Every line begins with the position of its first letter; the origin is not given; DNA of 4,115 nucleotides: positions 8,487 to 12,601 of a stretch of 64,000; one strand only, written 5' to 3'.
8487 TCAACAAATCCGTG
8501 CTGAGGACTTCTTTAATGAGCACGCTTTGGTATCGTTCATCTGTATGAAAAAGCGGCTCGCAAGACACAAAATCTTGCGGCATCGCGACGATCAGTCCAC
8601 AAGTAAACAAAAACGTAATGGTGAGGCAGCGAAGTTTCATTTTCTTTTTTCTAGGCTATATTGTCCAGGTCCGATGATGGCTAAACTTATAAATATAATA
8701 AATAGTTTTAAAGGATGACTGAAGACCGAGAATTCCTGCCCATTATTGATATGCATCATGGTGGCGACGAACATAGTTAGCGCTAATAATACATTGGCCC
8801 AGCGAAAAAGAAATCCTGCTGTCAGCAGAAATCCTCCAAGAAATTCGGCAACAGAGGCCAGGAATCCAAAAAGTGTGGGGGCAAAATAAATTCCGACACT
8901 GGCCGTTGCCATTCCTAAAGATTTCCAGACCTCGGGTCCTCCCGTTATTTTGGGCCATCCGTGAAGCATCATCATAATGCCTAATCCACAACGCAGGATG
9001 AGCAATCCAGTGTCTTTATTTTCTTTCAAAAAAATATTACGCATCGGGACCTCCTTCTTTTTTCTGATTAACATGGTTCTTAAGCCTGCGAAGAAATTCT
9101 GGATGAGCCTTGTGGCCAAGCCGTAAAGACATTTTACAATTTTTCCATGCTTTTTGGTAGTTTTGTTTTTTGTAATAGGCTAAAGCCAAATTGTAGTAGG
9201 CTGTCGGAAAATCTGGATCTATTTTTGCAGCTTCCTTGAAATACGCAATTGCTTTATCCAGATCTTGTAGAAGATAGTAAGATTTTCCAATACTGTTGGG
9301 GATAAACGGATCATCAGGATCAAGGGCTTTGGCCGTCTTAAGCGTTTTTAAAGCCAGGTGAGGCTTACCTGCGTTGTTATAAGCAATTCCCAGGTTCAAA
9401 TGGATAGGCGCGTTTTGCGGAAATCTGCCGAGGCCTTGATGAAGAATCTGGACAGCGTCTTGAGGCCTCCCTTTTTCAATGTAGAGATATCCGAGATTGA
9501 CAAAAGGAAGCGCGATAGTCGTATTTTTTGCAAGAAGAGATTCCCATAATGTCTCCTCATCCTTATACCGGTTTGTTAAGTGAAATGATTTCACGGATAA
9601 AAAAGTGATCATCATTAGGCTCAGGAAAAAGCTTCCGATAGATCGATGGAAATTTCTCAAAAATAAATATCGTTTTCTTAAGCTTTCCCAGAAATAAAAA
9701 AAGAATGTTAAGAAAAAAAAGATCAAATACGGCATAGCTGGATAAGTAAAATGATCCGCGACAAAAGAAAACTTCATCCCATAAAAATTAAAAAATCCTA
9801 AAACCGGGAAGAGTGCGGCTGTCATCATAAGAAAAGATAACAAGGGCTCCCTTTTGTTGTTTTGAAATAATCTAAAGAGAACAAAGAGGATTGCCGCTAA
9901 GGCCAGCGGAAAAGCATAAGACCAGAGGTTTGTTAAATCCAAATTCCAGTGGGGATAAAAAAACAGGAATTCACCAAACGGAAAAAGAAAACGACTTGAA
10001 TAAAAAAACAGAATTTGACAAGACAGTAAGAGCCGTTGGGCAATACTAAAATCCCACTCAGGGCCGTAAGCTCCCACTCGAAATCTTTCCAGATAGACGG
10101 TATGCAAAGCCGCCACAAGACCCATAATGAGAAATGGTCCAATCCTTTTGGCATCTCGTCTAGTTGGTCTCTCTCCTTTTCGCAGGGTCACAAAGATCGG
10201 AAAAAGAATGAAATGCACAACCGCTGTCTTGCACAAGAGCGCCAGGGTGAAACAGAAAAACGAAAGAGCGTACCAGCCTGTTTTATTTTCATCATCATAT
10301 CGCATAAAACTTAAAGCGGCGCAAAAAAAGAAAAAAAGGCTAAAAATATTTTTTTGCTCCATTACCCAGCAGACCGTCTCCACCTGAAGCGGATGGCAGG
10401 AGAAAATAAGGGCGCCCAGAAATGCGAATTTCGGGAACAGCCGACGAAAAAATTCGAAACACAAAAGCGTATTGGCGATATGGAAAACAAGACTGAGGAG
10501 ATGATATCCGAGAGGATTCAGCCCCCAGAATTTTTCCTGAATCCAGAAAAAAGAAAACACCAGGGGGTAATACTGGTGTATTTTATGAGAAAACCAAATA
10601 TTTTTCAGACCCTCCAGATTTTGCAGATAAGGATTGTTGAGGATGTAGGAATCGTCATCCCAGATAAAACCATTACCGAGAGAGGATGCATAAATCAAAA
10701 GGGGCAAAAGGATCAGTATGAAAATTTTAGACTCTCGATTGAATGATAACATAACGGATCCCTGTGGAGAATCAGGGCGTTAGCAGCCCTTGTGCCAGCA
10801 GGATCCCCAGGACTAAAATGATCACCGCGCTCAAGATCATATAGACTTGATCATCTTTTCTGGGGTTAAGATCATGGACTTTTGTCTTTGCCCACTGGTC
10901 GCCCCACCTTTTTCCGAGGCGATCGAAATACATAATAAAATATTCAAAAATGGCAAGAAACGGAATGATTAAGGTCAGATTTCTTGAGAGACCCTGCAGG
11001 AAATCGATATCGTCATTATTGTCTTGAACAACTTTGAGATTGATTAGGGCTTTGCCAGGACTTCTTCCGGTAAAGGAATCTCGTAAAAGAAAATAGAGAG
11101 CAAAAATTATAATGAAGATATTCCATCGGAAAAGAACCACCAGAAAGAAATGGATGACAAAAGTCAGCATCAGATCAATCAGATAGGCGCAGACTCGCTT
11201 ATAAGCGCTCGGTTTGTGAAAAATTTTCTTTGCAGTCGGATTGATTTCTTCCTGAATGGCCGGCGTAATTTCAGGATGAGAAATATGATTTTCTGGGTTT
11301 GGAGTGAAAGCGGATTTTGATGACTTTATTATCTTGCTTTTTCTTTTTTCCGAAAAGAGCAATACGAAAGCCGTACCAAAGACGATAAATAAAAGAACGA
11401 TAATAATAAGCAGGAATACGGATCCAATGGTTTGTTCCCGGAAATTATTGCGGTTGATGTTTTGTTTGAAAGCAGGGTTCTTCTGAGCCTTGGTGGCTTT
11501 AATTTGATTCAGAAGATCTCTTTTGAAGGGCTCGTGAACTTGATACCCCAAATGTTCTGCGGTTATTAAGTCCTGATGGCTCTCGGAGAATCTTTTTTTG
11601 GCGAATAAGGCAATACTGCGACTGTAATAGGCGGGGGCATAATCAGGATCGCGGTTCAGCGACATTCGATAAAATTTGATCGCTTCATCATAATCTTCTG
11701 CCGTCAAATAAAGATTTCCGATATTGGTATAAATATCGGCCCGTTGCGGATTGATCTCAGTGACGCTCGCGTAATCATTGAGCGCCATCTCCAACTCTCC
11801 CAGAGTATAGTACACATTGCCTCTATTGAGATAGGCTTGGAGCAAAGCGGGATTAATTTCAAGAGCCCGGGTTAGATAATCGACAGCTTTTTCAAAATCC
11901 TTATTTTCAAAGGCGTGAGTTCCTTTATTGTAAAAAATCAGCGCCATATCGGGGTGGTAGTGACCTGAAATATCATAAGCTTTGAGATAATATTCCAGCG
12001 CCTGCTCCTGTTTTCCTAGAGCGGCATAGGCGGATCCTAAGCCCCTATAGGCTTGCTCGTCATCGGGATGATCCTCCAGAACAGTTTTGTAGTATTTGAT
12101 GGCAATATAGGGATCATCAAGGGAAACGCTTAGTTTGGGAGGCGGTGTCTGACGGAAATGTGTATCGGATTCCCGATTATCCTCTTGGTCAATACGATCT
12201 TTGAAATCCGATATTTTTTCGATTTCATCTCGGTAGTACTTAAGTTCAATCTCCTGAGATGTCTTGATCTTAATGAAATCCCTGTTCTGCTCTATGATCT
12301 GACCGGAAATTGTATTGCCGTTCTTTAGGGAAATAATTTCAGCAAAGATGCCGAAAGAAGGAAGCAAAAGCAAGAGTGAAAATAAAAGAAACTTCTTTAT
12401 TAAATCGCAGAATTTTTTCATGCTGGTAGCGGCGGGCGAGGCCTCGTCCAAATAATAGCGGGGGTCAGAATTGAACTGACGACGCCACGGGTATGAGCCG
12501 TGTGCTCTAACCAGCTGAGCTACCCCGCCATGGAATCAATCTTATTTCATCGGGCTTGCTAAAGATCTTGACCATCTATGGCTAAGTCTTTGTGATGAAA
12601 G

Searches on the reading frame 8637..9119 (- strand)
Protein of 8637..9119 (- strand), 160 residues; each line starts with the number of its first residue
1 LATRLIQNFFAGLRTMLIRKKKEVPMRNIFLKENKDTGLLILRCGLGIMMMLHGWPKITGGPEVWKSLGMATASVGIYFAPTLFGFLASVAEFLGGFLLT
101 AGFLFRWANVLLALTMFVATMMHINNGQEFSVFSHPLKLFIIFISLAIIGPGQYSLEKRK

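Call 76: search_protein_families(library=pfam, proteins=[window:8637-9119:-], max_evalue=0.0001)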
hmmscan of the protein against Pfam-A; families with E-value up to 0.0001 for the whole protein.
window:8637-9119:- (160 aa): 1 family
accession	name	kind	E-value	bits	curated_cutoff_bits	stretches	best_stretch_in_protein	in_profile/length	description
PF07681.17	DoxX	-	3.2e-14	53.8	23.6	1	38-122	1-82/85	DoxX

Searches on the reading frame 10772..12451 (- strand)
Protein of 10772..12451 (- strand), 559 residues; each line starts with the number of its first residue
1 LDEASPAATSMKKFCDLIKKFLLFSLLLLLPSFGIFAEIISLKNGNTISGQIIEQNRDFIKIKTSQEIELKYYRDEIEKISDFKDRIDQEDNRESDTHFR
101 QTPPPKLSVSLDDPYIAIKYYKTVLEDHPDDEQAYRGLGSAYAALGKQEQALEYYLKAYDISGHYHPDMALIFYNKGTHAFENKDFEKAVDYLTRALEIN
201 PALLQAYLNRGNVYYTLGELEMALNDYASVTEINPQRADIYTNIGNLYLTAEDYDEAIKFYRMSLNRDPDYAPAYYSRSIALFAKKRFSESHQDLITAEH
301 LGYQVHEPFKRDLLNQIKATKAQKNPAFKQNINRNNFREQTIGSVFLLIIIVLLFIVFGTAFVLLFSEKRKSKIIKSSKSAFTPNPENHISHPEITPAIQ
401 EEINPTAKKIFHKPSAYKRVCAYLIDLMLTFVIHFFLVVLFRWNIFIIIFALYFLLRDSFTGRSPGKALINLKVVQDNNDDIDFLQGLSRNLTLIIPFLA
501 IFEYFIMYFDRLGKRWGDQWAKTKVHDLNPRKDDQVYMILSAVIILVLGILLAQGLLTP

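Call 3: search_protein_families(library=pfam, proteins=[window:10772-12451:-], max_evalue=1)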
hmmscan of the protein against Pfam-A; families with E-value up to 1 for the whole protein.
window:10772-12451:- (559 aa): 40 families (the best 25 are shown)
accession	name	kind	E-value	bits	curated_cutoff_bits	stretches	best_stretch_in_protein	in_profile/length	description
PF00515.34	TPR_1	-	3.9e-30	102.9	27.8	4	238-271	1-34/34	Tetratricopeptide repeat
PF07719.23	TPR_2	-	6.3e-25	85.6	27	4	170-202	1-33/34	Tetratricopeptide repeat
PF13181.12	TPR_8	-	5.5e-22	76.4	25.7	4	238-271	1-34/34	Tetratricopeptide repeat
PF13432.12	TPR_16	-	1.8e-21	76.7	32.7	4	116-162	15-61/65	Tetratricopeptide repeat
PF13424.12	TPR_12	-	2.2e-21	76.3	30.1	4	204-268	3-75/77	Tetratricopeptide repeat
PF13414.12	TPR_11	-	7.9e-21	73.9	26.8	5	211-249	1-39/42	TPR repeat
PF13431.12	TPR_17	-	3e-16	58.7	24.4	4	120-153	1-34/34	Tetratricopeptide repeat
PF14559.12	TPR_19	-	1.6e-15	57.6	25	3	223-276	10-62/68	Tetratricopeptide repeat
PF13371.12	TPR_9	-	3.5e-14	53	35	2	180-240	5-65/73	Tetratricopeptide repeat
PF13428.12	TPR_14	-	9.3e-14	51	23.5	3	241-276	4-39/44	Tetratricopeptide repeat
PF06271.18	RDD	-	1.4e-12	48.5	24.1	1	414-522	2-137/137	RDD family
PF13176.12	TPR_7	-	1.2e-09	37.9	27.9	2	242-269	3-32/36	Tetratricopeptide repeat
PF13374.12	TPR_10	-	4.6e-08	33.3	27.5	3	238-265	2-29/42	Tetratricopeptide repeat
PF13174.12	TPR_6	-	2.4e-07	31.4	26.3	0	243-270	5-32/33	Tetratricopeptide repeat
PF24575.1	TPR_Slam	-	3.5e-07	31.1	35.2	2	250-292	59-101/104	Surface lipoprotein assembly modifier, N-terminal TPR repeats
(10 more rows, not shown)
